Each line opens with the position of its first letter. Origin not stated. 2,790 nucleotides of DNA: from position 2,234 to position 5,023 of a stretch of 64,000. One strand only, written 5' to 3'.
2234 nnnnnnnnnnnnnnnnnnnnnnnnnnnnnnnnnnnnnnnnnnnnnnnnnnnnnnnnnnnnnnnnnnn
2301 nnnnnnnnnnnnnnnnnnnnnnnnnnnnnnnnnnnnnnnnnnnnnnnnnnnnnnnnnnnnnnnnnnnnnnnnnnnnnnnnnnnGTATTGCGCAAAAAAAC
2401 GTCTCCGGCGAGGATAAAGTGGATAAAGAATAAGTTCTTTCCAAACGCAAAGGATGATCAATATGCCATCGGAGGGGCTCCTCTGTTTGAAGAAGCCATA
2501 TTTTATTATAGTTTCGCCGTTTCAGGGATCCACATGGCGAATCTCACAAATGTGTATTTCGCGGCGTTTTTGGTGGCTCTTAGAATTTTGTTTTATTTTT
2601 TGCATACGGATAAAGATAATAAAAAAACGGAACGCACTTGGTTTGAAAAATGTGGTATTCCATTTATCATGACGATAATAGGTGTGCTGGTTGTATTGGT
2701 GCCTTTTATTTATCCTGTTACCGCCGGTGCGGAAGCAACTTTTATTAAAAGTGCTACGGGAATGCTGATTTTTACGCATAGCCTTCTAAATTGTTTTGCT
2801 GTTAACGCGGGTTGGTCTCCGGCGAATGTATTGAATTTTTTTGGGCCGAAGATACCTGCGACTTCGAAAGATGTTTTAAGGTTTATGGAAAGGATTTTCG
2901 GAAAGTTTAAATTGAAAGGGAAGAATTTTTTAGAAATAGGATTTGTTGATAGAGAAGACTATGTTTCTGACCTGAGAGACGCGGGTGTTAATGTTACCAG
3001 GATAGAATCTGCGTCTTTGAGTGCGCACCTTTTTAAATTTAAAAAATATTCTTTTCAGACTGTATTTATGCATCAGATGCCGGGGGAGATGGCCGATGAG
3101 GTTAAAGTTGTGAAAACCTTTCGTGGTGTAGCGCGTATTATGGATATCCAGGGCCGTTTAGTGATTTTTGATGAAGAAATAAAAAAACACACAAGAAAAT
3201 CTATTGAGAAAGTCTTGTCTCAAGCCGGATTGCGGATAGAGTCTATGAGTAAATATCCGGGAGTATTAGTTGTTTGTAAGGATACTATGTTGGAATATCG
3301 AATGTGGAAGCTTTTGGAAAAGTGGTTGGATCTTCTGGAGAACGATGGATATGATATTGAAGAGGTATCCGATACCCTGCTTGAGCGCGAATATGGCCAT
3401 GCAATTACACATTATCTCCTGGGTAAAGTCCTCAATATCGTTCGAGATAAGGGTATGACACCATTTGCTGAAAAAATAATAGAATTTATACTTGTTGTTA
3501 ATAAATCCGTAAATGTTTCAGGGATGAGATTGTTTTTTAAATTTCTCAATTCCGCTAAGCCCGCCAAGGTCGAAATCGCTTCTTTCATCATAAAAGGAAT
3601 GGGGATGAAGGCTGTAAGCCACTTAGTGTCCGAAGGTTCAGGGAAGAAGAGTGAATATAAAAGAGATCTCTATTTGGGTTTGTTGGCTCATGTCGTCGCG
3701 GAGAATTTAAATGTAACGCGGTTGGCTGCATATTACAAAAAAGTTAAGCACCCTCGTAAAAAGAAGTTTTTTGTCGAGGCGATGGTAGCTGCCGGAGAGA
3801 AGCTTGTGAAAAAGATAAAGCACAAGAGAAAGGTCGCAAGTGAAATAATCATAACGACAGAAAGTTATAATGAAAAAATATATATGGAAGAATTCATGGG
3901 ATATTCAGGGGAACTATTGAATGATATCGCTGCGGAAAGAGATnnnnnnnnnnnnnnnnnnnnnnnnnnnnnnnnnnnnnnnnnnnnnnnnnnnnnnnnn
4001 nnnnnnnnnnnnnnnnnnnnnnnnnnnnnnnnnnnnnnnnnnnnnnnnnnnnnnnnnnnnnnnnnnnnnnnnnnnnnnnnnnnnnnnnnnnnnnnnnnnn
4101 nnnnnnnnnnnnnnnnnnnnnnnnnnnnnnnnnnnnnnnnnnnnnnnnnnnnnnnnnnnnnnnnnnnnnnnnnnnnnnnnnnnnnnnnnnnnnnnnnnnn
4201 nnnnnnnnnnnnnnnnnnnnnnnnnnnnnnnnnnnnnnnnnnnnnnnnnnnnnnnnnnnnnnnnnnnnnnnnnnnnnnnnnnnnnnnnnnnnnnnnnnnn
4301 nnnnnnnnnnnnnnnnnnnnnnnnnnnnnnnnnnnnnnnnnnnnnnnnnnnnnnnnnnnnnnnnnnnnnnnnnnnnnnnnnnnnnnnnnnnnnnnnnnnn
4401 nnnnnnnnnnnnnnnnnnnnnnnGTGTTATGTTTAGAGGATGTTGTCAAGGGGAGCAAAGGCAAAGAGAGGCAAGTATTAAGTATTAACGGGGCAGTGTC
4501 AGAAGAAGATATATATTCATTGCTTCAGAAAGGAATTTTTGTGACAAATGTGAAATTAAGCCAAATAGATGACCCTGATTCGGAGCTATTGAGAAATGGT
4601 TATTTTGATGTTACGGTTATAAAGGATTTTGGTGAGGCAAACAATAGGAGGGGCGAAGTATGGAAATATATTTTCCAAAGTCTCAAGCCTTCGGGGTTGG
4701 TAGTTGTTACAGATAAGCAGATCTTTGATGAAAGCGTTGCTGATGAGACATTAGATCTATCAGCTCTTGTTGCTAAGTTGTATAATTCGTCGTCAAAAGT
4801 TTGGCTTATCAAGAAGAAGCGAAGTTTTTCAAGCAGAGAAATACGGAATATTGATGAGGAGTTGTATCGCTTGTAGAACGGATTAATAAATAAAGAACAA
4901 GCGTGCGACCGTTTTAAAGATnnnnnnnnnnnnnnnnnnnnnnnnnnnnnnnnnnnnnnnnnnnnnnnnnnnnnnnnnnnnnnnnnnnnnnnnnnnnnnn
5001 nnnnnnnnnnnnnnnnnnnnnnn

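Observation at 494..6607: Three-gene plus-strand cluster led by a 1460-aa GNAT/methyltransferase-like membrane protein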

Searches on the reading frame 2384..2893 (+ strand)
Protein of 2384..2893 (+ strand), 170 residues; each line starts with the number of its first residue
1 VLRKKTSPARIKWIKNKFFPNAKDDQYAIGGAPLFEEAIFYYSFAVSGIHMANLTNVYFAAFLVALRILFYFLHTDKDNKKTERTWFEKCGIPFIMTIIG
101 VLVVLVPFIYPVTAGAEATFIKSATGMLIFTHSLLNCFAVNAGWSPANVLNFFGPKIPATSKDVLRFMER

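Call 23: search_protein_families(library=pfam, proteins=[window:2384-2893:+], max_evalue=10)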
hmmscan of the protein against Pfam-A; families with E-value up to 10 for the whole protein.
window:2384-2893:+ (170 aa): 2 families
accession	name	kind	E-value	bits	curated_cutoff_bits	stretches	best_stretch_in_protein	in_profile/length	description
PF05767.17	Pox_A14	-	0.00075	20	27.7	1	57-107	15-65/93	Poxvirus virion envelope protein A14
PF03779.20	SPW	-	0.0021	19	31.5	2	44-132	22-91/93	SPW repeat domain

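Call 61: search_protein_families(library=pfam, alignment_id=A4, max_evalue=10)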
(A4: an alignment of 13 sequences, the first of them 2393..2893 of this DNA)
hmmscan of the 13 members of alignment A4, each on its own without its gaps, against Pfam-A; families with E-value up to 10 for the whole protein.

A. member 1, window:2393-2893:+ (167 aa): 2 families
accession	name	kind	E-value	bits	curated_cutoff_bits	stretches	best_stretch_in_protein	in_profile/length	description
PF05767.17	Pox_A14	-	0.00075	20.1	27.7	1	54-105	15-66/93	Poxvirus virion envelope protein A14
PF03779.20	SPW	-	0.0022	18.9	31.5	2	41-129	22-91/93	SPW repeat domain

B. families by the number of members that match (of 13 scanned): 16 families
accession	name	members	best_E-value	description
PF02517.21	Rce1-like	2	0.023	Type II CAAX prenyl endopeptidase Rce1-like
PF05767.17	Pox_A14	1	0.00075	Poxvirus virion envelope protein A14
PF08103.16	Antimicrobial_8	1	0.00089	Uperin family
PF03779.20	SPW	1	0.0022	SPW repeat domain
PF13813.11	MBOAT_2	1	0.012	Membrane bound O-acyl transferase family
PF07690.21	MFS_1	1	0.016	Major Facilitator Superfamily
PF13367.11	PrsW-protease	1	0.03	PrsW family intramembrane metalloprotease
PF15967.10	Nucleoporin_FG2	1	0.08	Nucleoporin FG repeated region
PF20990.2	DUF2207_C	1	0.081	Predicted membrane protein (DUF2207) C-terminal domain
PF15038.11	Jiraiya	1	0.11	Jiraiya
PF09843.14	DUF2070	1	0.11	Predicted membrane protein (DUF2070)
PF03030.21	H_PPase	1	0.12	Inorganic H+ pyrophosphatase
PF03419.18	Peptidase_U4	1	0.13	Sporulation factor SpoIIGA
PF11808.13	PhoR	1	0.78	Phosphate regulon sensor protein PhoR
PF24369.1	DUF7525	1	1.6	Family of unknown function (DUF7525)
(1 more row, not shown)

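Call 62: search_solved_structures(query=A4, max_evalue=10, show_alignments=2)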
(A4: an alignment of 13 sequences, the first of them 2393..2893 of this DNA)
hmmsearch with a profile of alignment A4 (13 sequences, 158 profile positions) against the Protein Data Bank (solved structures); distinct sequences matched with E-value up to 10: 0.

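Call 67: predict_structure(alignment_id=A4)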
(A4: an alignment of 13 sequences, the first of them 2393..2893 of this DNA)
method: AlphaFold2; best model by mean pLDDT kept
length: 167 residues; sequences in the alignment: 13
mean_pLDDT: 81.3   pTM: 0.75
mean pLDDT of the five models: 81.3, 78.8, 78.1, 77.9, 77.9
residues with pLDDT >= 90: 61; 70-90: 69; 50-70: 34; < 50: 3
segments of 3 or more residues with pLDDT < 50: 1-3
pLDDT, mean of each block of 10 residues (from residue 1): 63 92 90 90 74 84 91 70 88 94 86 87 94 90 71 56 55
secondary structure, 60 per line:
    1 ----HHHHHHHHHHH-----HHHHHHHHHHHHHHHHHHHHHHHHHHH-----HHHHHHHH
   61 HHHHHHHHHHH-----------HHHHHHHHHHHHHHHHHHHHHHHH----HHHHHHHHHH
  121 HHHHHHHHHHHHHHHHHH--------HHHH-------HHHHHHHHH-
elements in order: H5-15 H21-47 H53-71 H83-106 H111-138 H147-150 H158-166

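Call 76: fold_search(model_id=the predicted structure, library=pdb)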
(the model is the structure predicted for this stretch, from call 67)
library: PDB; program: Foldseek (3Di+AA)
matches with E <= 10: 107; with E <= 0.001: 0
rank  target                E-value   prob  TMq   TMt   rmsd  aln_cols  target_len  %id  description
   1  9jj3_A                2.3e+00  0.33  0.35  0.23   7.4       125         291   14  Cryo-EM structure of human ZnT4 D150N/D281N (released 2025-06-04)
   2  9ddo_E                2.8e+00  0.12  0.24  0.18  25.3       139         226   13  E. coli TonB-ExbBD TonB bound to ExbB chain C (released 2025-07-09)
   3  6upw_L                3.3e+00  0.09  0.25  0.27  11.2       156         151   13  Metavinculin ABD-F-actin complex (released 2020-09-30)
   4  8jvi_B                3.6e+00  0.14  0.30  0.12   8.2       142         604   10  Structure of human TRPV4 with antagonist A2 (released 2024-05-08)
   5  3jbi_V                3.8e+00  0.11  0.29  0.34   8.7       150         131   13  MDFF model of the vinculin tail domain bound to F-actin (released 2015-11-04)
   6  3jbk_M                3.8e+00  0.08  0.20  0.24  10.2       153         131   10  Cryo-EM reconstruction of the metavinculin-actin interface (released 2015-11-04)
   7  7uv8_V                3.8e+00  0.07  0.22  0.23  23.0       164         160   13  Rad6-Bre1 Complex (released 2023-01-11)
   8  6mhs_A                4.0e+00  0.11  0.25  0.10   9.6       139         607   11  Structure of the human TRPV3 channel in a putative sensitized conformation (released 2018-10-03)
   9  8wpu_A                4.0e+00  0.11  0.27  0.09  11.2       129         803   15  Human calcium-sensing receptor(CaSR) bound to cinacalcet in complex with Gq protein (released 2023-11-22)
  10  2hfi_MODEL_1_A        4.0e+00  0.08  0.21  0.26   8.7       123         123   11  Solution NMR Structure of Protein yppE from Bacillus subtilis. Northeast Structural Genomics Consortium Target (released 2006-07-25)
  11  8xma_A                4.0e+00  0.08  0.24  0.17   9.6       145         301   12  Cryo-EM structure of human ZnT1 WT, in the presence of zinc, determined in an outward-facing conformation (released 2024-10-30)
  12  1bvy_B                4.0e+00  0.06  0.24  0.12  15.2       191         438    9  COMPLEX OF THE HEME AND FMN-BINDING DOMAINS OF THE CYTOCHROME P450(BM-3) (released 1999-02-23)
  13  7lpb_A                4.2e+00  0.08  0.25  0.10   9.8       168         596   14  Cryo-EM structure of full-length TRPV1 with capsaicin at 25 degrees Celsius (released 2021-07-28)
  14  3h2u_C                4.2e+00  0.06  0.19  0.19   9.7       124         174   11  Human raver1 RRM1, RRM2, and RRM3 domains in complex with human vinculin tail domain Vt (released 2009-07-28)
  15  9b3w_A                4.2e+00  0.06  0.21  0.09  12.2       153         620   13  Rat TRPV2 E724A/D725A Apo (released 2025-02-26)
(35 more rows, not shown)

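Call 94: find_homologous_proteins(query=A4, max_evalue=0.01)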
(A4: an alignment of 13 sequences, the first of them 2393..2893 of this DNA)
Query A4 (13 sequences): 3688 candidates shared short words with the query, none scored E <= 0.01.

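Call 95: search_protein_families(library=ncbifam, alignment_id=A4, max_evalue=10)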
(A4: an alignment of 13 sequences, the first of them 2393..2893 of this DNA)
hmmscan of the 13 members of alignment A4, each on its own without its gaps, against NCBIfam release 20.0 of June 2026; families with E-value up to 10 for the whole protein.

A. member 1, window:2393-2893:+ (167 aa): 0 families

B. families by the number of members that match (of 13 scanned): 8 families
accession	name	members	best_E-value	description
NF038216.1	ABZJ_00895_fam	1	0.00098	ABZJ_00895 family protein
NF040685.1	conju_mem_TcpD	1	0.015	conjugal transfer membrane protein TcpD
NF009229.0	PRK12579.1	1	0.024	putative monovalent cation/H+ antiporter subunit B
NF006517.0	PRK08965.1-1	1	0.059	Na+/H+ antiporter subunit E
NF011762.0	PRK15216.1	1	0.062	putative fimbrial biosynthesis regulatory protein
NF043039.1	HgcAB_like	1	0.094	HgcAB-like fusion protein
TIGR03025.1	EPS_sugtrans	1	0.23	exopolysaccharide biosynthesis polyprenyl glycosylphosphotransferase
TIGR04570.1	mollicut_2TM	1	5.7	TIGR04570 family membrane protein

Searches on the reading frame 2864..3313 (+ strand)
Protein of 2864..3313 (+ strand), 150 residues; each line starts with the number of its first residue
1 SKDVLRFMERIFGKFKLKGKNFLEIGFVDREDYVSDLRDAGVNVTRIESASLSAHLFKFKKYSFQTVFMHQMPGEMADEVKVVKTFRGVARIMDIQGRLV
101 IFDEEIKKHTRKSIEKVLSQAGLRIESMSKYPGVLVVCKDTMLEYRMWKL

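Call 23: search_protein_families(library=pfam, proteins=[window:2864-3313:+], max_evalue=10)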
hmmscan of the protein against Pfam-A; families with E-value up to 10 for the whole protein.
window:2864-3313:+ (150 aa): 2 families
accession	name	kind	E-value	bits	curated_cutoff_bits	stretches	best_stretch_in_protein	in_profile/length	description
PF03974.18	Ecotin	-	0.17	12.3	22.2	1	119-149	91-121/122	Ecotin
PF22458.1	RsmF-B_ferredox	-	0.27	11.9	27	1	29-50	40-61/74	Methyltr_RsmF/B-like, ferredoxin-like domain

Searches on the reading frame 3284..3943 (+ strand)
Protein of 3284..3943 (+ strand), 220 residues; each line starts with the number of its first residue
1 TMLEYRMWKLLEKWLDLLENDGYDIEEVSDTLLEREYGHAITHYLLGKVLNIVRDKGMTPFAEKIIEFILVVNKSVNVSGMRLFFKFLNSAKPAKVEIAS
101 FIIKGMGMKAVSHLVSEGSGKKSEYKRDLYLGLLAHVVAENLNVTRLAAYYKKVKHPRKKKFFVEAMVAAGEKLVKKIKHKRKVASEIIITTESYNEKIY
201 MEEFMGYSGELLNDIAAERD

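Call 23: search_protein_families(library=pfam, proteins=[window:3284-3943:+], max_evalue=10)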
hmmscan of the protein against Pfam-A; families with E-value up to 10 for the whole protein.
window:3284-3943:+ (220 aa): 1 family
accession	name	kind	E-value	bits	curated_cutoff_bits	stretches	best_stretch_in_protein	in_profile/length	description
PF15209.11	IL31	-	0.086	13.1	27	1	139-200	57-114/132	Interleukin 31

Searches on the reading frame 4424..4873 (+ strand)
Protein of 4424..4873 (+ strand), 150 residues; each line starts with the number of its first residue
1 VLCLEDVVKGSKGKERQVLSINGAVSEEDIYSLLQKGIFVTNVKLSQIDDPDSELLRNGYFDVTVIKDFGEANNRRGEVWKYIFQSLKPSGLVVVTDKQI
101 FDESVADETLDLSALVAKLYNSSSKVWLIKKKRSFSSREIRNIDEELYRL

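Call 23: search_protein_families(library=pfam, proteins=[window:4424-4873:+], max_evalue=10)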
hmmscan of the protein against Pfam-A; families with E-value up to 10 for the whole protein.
window:4424-4873:+ (150 aa): 1 family
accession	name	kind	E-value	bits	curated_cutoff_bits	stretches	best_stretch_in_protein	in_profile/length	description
PF16803.11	DRE2_N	-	0.0098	16.5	23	1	52-133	43-121/130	Fe-S cluster assembly protein DRE2 N-terminus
